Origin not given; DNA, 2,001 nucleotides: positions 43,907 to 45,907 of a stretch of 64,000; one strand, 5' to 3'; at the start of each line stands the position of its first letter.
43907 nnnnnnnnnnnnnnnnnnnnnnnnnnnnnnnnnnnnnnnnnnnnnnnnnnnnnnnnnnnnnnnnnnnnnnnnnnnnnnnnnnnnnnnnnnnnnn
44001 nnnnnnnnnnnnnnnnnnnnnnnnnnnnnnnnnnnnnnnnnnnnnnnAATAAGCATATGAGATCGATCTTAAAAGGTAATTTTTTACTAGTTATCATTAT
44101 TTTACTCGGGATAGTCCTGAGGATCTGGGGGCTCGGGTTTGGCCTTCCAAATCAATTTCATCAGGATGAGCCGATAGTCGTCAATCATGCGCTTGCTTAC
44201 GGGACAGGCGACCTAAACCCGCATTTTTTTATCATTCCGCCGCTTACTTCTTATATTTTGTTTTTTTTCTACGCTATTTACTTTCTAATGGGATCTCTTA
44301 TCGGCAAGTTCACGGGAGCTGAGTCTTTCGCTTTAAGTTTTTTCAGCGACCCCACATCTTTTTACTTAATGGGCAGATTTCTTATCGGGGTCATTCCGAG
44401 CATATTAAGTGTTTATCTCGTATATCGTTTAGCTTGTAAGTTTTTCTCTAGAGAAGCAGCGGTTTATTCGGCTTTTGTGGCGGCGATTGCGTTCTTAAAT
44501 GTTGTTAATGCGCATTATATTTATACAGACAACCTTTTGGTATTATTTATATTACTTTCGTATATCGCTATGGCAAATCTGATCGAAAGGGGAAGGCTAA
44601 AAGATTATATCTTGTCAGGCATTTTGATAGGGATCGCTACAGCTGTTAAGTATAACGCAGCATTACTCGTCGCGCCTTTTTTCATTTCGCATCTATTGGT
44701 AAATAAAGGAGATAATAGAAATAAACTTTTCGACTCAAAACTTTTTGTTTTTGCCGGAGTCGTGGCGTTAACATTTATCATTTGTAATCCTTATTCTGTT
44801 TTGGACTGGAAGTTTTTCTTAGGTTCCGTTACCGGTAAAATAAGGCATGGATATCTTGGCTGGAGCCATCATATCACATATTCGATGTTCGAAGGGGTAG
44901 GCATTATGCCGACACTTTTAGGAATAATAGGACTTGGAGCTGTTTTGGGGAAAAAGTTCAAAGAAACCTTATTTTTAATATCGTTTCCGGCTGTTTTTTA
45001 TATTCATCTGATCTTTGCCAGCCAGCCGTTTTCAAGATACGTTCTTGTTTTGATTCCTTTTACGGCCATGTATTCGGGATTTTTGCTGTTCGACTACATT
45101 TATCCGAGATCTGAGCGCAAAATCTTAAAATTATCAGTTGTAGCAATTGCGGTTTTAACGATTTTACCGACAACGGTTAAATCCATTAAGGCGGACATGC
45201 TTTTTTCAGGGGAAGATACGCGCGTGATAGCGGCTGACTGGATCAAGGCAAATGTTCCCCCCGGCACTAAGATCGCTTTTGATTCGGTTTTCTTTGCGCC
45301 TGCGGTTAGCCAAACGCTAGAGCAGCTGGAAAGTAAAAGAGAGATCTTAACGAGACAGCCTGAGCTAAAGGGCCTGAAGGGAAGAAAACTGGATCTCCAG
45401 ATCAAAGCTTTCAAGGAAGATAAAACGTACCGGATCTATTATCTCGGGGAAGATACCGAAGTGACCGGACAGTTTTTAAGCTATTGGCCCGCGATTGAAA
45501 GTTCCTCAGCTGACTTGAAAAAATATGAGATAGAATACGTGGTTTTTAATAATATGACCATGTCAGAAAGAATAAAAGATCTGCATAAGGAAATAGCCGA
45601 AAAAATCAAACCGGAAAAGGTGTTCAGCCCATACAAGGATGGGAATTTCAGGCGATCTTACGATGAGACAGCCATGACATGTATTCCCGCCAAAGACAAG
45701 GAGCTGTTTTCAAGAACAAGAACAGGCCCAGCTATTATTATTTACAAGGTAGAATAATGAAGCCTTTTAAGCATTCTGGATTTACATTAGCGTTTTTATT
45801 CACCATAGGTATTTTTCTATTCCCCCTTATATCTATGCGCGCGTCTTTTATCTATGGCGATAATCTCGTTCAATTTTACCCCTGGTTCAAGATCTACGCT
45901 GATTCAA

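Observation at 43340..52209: Lipid-linked, GT-C-rich glycosylation system: two ArnC/DPM1-like GT2 plus four GT-C transferases, with no Wzx/Wzy/WaaL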

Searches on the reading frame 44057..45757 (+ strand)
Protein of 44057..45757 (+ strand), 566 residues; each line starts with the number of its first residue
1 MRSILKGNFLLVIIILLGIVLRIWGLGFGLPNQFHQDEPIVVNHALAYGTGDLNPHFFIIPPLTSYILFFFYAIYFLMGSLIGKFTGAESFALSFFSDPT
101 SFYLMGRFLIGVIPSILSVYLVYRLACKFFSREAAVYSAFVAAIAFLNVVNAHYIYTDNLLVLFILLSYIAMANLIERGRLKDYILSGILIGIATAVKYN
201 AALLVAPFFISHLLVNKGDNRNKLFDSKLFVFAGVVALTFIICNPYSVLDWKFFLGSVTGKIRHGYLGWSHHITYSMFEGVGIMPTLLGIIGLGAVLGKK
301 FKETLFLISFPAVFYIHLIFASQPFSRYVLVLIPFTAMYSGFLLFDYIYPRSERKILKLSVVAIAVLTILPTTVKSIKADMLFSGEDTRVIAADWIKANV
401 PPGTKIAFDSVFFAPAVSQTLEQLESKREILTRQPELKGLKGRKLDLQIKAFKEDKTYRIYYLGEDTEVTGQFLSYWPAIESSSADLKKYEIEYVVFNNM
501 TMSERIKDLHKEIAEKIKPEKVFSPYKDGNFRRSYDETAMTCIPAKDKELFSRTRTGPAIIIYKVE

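Call 4: search_protein_families(library=pfam, proteins=[window:44057-45757:+], max_evalue=0.01)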
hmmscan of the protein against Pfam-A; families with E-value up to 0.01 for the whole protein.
window:44057-45757:+ (566 aa): 2 families
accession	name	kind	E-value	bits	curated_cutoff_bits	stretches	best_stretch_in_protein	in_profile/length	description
PF13231.12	PMT_2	-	4.3e-18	66.5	26.1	1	108-242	25-155/160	Dolichyl-phosphate-mannose-protein mannosyltransferase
PF02366.24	PMT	-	3.4e-08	33.8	22.7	1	98-213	80-197/245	Dolichyl-phosphate-mannose-protein mannosyltransferase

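Call 6: search_protein_families(library=ncbifam, proteins=[window:44057-45757:+], max_evalue=0.01)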
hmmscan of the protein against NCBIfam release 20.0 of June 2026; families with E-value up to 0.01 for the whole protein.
window:44057-45757:+ (566 aa): 1 family
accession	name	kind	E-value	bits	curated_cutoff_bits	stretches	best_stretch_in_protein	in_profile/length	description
TIGR03663.1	TIGR03663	subfamily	0.0031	16.6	126.25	0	116-213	84-179/435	flippase activity-associated protein Agl23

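Call 9: search_solved_structures(query=window:44057-45757:+, max_evalue=1, show_alignments=2)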
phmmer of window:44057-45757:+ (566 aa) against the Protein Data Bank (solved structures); distinct sequences matched with E-value up to 1: 0.

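Call 16: find_encoding_contigs(protein=window:44057-45757:+, flank=10000, max_places=6)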
Protein window:44057-45757:+ (566 aa): 12 contigs read that carry it; 5 places shown.
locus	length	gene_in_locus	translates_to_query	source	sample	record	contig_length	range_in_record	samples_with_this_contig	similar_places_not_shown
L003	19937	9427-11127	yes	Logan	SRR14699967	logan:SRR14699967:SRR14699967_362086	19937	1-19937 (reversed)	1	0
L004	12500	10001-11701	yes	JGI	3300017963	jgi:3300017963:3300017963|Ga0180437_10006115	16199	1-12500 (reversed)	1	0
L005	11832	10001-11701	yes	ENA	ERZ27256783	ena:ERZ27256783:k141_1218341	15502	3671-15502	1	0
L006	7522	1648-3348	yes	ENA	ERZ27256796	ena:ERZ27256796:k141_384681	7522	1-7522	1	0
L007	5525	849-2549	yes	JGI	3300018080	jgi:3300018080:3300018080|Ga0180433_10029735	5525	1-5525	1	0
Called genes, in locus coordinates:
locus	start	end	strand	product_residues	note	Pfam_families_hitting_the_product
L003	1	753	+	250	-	?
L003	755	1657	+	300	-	PF01073:3Beta_HSD, PF01370:Epimerase, PF02719:Polysacc_synt_2, PF04321:RmlD_sub_bind, PF16363:GDP_Man_Dehyd, PF07993:NAD_binding_4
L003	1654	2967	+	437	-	PF02737:3HCDH_N (faint), PF03446:NAD_binding_2, PF03721:UDPG_MGDP_dh_N, PF00984:UDPG_MGDP_dh, PF03720:UDPG_MGDP_dh_C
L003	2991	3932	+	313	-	PF01073:3Beta_HSD, PF01370:Epimerase, PF02719:Polysacc_synt_2, PF04321:RmlD_sub_bind, PF05368:NmrA (faint), PF13460:NAD_binding_10, PF16363:GDP_Man_Dehyd, PF07993:NAD_binding_4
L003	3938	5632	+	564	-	PF02543:Carbam_trans_N, PF16861:Carbam_trans_C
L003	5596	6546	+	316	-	PF01073:3Beta_HSD, PF01370:Epimerase, PF02719:Polysacc_synt_2 (faint), PF04321:RmlD_sub_bind, PF07993:NAD_binding_4 (faint), PF16363:GDP_Man_Dehyd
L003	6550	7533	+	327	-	PF01370:Epimerase, PF04321:RmlD_sub_bind (weak), PF16363:GDP_Man_Dehyd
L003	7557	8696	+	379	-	PF01041:DegT_DnrJ_EryC1, PF01053:Cys_Met_Meta_PP (weak), PF01212:Beta_elim_lyase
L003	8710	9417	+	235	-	PF00535:Glycos_transf_2, PF10111:Glyco_tranf_2_2, PF13641:Glyco_tranf_2_3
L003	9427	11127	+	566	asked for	PF02366:PMT, PF13231:PMT_2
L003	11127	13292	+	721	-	PF09586:YfhO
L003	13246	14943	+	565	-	PF02366:PMT, PF13231:PMT_2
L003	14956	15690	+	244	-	PF00535:Glycos_transf_2, PF10111:Glyco_tranf_2_2 (weak), PF13641:Glyco_tranf_2_3 (weak)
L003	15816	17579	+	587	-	PF02366:PMT, PF13231:PMT_2, PF26626:DUF8201 (weak)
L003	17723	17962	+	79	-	PF12728:HTH_17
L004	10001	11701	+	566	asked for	PF02366:PMT, PF13231:PMT_2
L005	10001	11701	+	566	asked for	PF02366:PMT, PF13231:PMT_2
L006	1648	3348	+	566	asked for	PF02366:PMT, PF13231:PMT_2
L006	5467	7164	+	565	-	PF02366:PMT, PF13231:PMT_2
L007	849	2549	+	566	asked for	PF02366:PMT, PF13231:PMT_2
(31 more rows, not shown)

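Call 61: find_homologous_proteins(query=window:44057-45757:+, max_evalue=0.00001)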
Query window:44057-45757:+ (566 aa): 257 proteins with E <= 0.00001 among 8000 candidates; the best 120 are listed.
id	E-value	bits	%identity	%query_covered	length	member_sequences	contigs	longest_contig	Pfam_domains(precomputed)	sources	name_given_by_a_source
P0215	6.2e-278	941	100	75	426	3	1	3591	PF09594.17,PF02366.25,PF13231.13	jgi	-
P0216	8.8e-238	808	63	99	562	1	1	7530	PF02366.25,PF13231.13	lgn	-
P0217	1.3e-219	748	59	96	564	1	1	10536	PF02366.25,PF13231.13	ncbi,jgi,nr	ncbi:MAG: glycosyltransferase family 39 protein [Candidatus Omnitrophica bacterium]|nr:glycosyltrans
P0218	1.4e-214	732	56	99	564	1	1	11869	PF02366.25,PF13231.13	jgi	-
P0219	1.6e-213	728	56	100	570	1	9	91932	PF02366.25,PF13231.13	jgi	-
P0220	7.2e-212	723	56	96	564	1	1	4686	PF02366.25,PF13231.13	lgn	-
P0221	4.6e-211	720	55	96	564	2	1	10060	PF02366.25,PF13231.13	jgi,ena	-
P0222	7.1e-211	720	56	99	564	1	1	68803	PF02366.25,PF13231.13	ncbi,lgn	-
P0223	1.3e-210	719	57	100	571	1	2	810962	PF02366.25,PF13231.13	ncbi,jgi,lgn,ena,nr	ncbi:MAG: glycosyltransferase family 39 protein [Candidatus Omnitrophica bacterium]|jgi:hypothetical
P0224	5.9e-210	717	55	96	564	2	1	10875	PF02366.25,PF13231.13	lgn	-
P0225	3.5e-209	714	57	99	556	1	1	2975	PF02366.25,PF13231.13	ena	-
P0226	7.7e-209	713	55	96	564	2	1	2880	PF02366.25,PF13231.13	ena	-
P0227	2.8e-206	704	56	96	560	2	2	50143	PF02366.25,PF13231.13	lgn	-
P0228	4.1e-205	701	58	96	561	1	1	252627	PF02366.25,PF13231.13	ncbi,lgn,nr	ncbi:MAG: glycosyltransferase family 39 protein [Candidatus Omnitrophota bacterium]|nr:glycosyltrans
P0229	1.2e-204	699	56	96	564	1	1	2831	PF02366.25,PF03901.24,PF13231.13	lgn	-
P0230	4.3e-204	697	56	99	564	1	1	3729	PF02366.25,PF13231.13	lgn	-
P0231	5.6e-204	697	55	99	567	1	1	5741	PF13231.13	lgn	-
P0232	1.8e-203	695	54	99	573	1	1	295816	PF02366.25,PF13231.13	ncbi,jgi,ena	-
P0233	2.8e-203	694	55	98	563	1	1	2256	PF13231.13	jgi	jgi:hypothetical protein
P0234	8.4e-203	693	56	100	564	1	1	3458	PF02366.25,PF13231.13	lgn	-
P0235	5.5e-202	690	56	98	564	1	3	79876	PF02366.25,PF13231.13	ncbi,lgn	-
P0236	7.4e-202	690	54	96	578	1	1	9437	PF02366.25,PF13231.13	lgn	-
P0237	1.7e-201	689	56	98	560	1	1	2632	PF02366.25,PF13231.13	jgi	-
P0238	4.0e-200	684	55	98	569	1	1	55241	PF02366.25,PF13231.13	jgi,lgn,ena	-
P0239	2.3e-199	682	53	98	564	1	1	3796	PF13231.13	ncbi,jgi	jgi:hypothetical protein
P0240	4.8e-198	677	55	98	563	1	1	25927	PF02366.25,PF13231.13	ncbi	ncbi:ArnT family glycosyltransferase [Candidatus Omnitrophota bacterium]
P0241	2.1e-196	672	54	98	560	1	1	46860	PF02366.25,PF13231.13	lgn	-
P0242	4.5e-196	671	53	98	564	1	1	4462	PF02366.25,PF13231.13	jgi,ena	-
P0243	7.5e-196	670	54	96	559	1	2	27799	PF13231.13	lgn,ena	-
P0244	1.5e-195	669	53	99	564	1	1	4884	PF02366.25,PF13231.13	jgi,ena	-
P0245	6.2e-193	660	54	100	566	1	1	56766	PF13231.13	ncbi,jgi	jgi:4-amino-4-deoxy-L-arabinose transferase-like glycosyltransferase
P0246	9.4e-192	656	52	98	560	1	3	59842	PF02366.25,PF13231.13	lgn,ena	-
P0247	8.9e-190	650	53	98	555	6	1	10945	PF02366.25,PF13231.13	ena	-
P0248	1.5e-187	643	52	99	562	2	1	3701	PF02366.25,PF13231.13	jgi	-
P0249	3.1e-184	632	51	99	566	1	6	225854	PF02366.25,PF13231.13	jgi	-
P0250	4.6e-182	624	51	96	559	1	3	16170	PF13231.13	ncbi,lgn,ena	-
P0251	1.3e-181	623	50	100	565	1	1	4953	PF02366.25,PF13231.13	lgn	-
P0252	4.3e-181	621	51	99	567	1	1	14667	PF13231.13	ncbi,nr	ncbi:MAG: glycosyltransferase family 39 protein [Candidatus Omnitrophica bacterium]|nr:glycosyltrans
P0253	2.0e-179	616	51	98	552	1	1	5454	PF13231.13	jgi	jgi:hypothetical protein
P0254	3.6e-172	592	49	100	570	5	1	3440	PF13231.13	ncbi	ncbi:MAG: glycosyltransferase family 39 protein [Candidatus Omnitrophota bacterium]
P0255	1.8e-171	590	49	96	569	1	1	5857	PF02366.25,PF13231.13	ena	-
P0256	9.4e-171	587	49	99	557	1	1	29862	PF02366.25,PF13231.13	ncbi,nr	ncbi:MAG: phospholipid carrier-dependent glycosyltransferase [Candidatus Omnitrophica bacterium]|nr:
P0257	2.0e-169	583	48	99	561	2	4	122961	PF13231.13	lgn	-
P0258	1.1e-166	574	47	99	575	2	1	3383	PF13231.13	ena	-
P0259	8.4e-166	571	47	100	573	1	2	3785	PF02366.25,PF13231.13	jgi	-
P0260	3.9e-165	569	48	98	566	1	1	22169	PF02366.25,PF13231.13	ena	-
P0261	1.5e-164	567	46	99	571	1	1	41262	PF02366.25,PF13231.13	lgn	-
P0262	1.8e-164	566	47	99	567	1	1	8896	PF02366.25,PF13231.13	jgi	jgi:4-amino-4-deoxy-L-arabinose transferase-like glycosyltransferase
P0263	1.2e-163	564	48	98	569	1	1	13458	PF02366.25,PF13231.13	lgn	-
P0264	1.3e-163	564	48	96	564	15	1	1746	PF13231.13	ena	-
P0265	8.8e-162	557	47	100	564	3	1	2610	PF13231.13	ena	-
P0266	2.7e-161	556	47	100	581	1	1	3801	PF02366.25,PF13231.13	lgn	-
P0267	3.9e-161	555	48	99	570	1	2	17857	PF02366.25,PF13231.13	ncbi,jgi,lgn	-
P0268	5.4e-161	555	47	99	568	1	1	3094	PF02366.25,PF13231.13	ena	-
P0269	6.8e-161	555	46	97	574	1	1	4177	PF02366.25,PF13231.13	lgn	-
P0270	1.0e-160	554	45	98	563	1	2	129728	PF02366.25,PF13231.13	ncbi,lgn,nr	ncbi:MAG: glycosyltransferase family 39 protein [Candidatus Omnitrophica bacterium]|nr:glycosyltrans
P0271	7.8e-160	551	46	100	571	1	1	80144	PF13231.13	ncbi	-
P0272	5.1e-159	548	46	100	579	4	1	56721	PF02366.25,PF13231.13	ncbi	-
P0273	8.2e-159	548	46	99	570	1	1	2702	PF02366.25,PF13231.13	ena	-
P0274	1.1e-158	547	47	100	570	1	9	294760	PF02366.25,PF13231.13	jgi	-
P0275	3.0e-158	546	46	98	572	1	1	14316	PF02366.25,PF13231.13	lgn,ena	-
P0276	1.2e-157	544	48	96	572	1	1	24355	PF13231.13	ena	-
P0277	1.6e-157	543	48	98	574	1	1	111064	PF02366.25,PF13231.13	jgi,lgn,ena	-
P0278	1.4e-156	540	46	96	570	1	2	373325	PF13231.13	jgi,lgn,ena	-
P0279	2.3e-156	540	45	100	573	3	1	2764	PF13231.13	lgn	-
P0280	3.1e-156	539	51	88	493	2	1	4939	PF02366.25,PF13231.13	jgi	jgi:hypothetical protein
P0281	2.0e-155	537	45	99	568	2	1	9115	PF13231.13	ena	-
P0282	3.1e-155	536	46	98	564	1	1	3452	PF02366.25,PF13231.13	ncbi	-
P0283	5.8e-155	535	45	100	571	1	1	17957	PF02366.25,PF13231.13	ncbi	ncbi:MAG: glycosyltransferase family 39 protein [Candidatus Omnitrophota bacterium]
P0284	1.3e-154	534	46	99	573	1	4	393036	PF02366.25,PF13231.13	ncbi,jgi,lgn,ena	-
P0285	1.8e-154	533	46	98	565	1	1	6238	PF02366.25,PF13231.13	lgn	-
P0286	7.7e-154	531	43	98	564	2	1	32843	PF02366.25,PF13231.13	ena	-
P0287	1.2e-153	531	45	98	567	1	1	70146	PF02366.25,PF13231.13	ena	-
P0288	1.5e-153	530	45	98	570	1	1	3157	PF02366.25,PF13231.13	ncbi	-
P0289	2.0e-153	530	45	98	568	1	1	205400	PF13231.13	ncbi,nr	ncbi:MAG: glycosyltransferase family 39 protein [Candidatus Omnitrophica bacterium]|nr:glycosyltrans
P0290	6.3e-153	528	47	99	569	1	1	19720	PF02366.25,PF13231.13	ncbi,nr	ncbi:MAG: glycosyltransferase family 39 protein [Candidatus Tantalella remota]|nr:glycosyltransferas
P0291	6.4e-153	528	45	98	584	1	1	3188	PF02366.25,PF13231.13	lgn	-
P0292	1.6e-152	527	44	100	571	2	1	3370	PF02366.25,PF13231.13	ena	-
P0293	2.2e-152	526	45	100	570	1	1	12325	PF02366.25,PF13231.13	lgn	-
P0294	2.5e-152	526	46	96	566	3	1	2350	PF02366.25,PF13231.13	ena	-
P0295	3.9e-152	526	46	100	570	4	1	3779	PF02366.25,PF13231.13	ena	-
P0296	4.8e-152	525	46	99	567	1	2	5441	PF13231.13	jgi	-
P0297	8.1e-152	525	45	100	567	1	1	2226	PF13231.13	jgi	jgi:4-amino-4-deoxy-L-arabinose transferase-like glycosyltransferase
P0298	2.2e-151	523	44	99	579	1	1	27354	PF02366.25,PF13231.13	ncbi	-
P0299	5.8e-151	522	44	99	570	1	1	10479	PF02366.25,PF13231.13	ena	-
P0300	7.2e-151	521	45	96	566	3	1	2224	PF02366.25,PF13231.13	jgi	jgi:hypothetical protein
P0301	1.0e-150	521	46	100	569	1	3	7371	PF02366.25,PF13231.13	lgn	-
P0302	1.1e-150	521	46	96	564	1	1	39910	PF02366.25,PF13231.13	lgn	-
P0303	1.4e-150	520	45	100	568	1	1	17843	PF02366.25,PF13231.13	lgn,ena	-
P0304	3.5e-150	519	46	98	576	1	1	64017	PF02366.25,PF13231.13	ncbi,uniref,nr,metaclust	ncbi:family glycosyltransferase, 4-amino-4-deoxy-L-arabinose transferase [Candidatus Omnitrophus mag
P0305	4.9e-150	519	44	99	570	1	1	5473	PF13231.13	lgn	-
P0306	5.4e-150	519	43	100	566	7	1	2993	PF13231.13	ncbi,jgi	jgi:hypothetical protein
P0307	8.2e-150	518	44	99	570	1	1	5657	PF02366.25,PF13231.13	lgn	-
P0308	1.2e-149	517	43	96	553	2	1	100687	PF02366.25,PF13231.13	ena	-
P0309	1.5e-149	517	45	99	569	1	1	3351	PF02366.25,PF13231.13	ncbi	-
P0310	2.3e-149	517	45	99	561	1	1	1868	PF02366.25,PF13231.13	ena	-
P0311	1.2e-148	514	44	98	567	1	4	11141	PF02366.25,PF13231.13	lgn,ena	-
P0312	2.9e-148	513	43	99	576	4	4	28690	PF02366.25,PF13231.13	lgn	-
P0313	1.1e-147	511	47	96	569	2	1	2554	PF02366.25,PF13231.13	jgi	jgi:4-amino-4-deoxy-L-arabinose transferase-like glycosyltransferase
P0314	2.6e-147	510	43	100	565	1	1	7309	PF02366.25,PF13231.13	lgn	-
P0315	4.4e-147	509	43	99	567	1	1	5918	PF13231.13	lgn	-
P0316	4.5e-147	509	44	100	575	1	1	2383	PF02366.25,PF13231.13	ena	-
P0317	4.9e-147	509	45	99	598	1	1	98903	PF02366.25,PF13231.13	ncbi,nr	ncbi:MAG: glycosyltransferase family 39 protein [Candidatus Omnitrophota bacterium]|nr:glycosyltrans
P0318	2.2e-146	507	45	99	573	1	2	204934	PF02366.25,PF13231.13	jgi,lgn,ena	-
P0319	2.8e-146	506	49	87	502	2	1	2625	PF02366.25,PF13231.13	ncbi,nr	ncbi:MAG TPA: glycosyltransferase family 39 protein, partial [Candidatus Margulisiibacteriota bacter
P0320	4.3e-146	506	43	100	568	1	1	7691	PF02366.25,PF13231.13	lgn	-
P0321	5.0e-146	506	44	98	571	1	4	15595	PF02366.25,PF13231.13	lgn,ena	-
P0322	5.3e-146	505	46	99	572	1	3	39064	PF02366.25,PF13231.13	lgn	-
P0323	7.6e-146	505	45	96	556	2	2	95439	PF02366.25,PF13231.13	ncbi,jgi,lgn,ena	-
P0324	1.9e-145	504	44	100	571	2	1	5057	PF02366.25,PF13231.13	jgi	jgi:hypothetical protein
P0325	3.5e-145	503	44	98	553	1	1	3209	PF02366.25,PF13231.13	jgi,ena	-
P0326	4.0e-145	503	43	100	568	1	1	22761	PF02366.25,PF13231.13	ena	-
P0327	5.9e-145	502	44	98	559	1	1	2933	PF02366.25,PF13231.13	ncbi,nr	ncbi:MAG: glycosyltransferase family 39 protein, partial [Candidatus Omnitrophica bacterium]|nr:glyc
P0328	8.0e-145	502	42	100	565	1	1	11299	PF02366.25,PF13231.13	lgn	-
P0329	4.2e-144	499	44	100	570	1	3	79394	PF02366.25,PF13231.13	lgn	-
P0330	4.5e-144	499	43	98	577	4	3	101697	PF02366.25,PF13231.13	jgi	-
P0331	6.8e-143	495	44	98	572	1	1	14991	PF02366.25,PF13231.13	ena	-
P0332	1.5e-142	494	45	98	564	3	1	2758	PF13231.13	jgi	jgi:hypothetical protein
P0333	9.8e-142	491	45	98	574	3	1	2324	PF02366.25,PF13231.13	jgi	jgi:hypothetical protein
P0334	6.0e-141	489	44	98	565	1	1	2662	PF13231.13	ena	-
